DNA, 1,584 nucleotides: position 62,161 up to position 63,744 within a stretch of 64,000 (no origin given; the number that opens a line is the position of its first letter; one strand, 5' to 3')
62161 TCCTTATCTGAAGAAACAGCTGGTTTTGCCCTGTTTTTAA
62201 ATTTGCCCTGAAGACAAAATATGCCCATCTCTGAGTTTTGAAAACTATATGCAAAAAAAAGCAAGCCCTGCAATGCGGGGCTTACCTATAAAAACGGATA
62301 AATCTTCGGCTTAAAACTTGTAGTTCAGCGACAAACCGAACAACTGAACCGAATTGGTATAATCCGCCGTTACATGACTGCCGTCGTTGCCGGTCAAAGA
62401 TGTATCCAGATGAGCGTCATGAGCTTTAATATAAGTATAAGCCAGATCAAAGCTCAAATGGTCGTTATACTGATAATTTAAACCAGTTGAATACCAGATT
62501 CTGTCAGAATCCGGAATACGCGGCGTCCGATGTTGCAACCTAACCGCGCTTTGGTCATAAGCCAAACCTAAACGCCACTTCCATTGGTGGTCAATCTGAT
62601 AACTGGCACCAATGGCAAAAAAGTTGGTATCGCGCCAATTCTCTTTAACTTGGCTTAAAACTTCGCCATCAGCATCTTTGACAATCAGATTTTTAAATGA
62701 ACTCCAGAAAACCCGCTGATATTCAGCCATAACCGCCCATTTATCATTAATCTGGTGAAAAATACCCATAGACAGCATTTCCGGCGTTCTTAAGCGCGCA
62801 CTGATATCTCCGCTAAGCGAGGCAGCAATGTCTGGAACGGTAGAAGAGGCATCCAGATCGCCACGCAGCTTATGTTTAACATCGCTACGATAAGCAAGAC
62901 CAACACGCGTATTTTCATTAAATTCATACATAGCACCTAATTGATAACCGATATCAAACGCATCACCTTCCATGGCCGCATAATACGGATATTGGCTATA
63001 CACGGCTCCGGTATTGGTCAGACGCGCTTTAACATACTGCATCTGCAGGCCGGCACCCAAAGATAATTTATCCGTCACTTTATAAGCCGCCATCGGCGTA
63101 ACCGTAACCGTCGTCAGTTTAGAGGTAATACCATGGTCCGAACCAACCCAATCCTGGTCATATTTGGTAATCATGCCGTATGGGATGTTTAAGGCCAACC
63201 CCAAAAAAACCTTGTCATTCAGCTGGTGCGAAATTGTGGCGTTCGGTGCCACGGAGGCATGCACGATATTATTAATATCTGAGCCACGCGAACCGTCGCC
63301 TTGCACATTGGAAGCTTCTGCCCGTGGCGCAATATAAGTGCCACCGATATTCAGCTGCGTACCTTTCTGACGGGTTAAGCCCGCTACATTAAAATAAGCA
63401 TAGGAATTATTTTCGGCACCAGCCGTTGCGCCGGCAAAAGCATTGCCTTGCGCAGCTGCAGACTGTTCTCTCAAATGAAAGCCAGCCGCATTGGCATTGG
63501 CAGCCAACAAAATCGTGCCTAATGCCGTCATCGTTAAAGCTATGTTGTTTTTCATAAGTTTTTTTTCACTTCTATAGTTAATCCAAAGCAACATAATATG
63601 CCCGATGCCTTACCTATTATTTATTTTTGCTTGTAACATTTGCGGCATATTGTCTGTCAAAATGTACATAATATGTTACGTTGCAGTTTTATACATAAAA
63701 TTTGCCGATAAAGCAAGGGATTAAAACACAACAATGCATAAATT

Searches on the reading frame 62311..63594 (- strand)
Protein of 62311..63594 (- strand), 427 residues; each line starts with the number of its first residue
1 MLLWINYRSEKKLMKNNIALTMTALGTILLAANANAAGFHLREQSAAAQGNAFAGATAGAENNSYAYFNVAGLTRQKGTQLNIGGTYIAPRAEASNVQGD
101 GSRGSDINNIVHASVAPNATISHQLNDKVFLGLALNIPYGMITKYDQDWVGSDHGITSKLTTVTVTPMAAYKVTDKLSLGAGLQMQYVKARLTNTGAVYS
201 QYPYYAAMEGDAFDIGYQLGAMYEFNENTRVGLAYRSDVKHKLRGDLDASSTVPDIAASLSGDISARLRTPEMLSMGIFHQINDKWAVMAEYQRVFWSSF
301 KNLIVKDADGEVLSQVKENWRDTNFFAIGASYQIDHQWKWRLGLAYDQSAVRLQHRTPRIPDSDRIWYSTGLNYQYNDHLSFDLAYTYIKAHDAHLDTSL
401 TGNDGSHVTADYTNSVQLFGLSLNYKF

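Call 37: search_protein_families(library=ncbifam, proteins=[window:62311-63594:-], max_evalue=0.00001)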
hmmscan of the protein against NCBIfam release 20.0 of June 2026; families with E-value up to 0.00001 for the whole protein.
window:62311-63594:- (427 aa): 4 families
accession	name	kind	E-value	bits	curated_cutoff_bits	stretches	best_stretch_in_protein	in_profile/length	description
NF007988.0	PRK10716.1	equivalog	1.7e-61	208.2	585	1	19-427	8-435/435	long-chain fatty acid transporter FadL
NF053685.1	BamG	equivalog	1.2e-13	50.9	250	1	168-388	140-364/397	BamG family beta-barrel-assembly machinery protein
NF050080.1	pilus_FilD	exception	3.1e-12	45.6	970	0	319-394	430-505/549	putative pilus system OmpP1/FadL family transporter FilD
NF041571.1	alkn_up_AupA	equivalog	1.5e-09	37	840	1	232-427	241-444/444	alkane uptake protein AupA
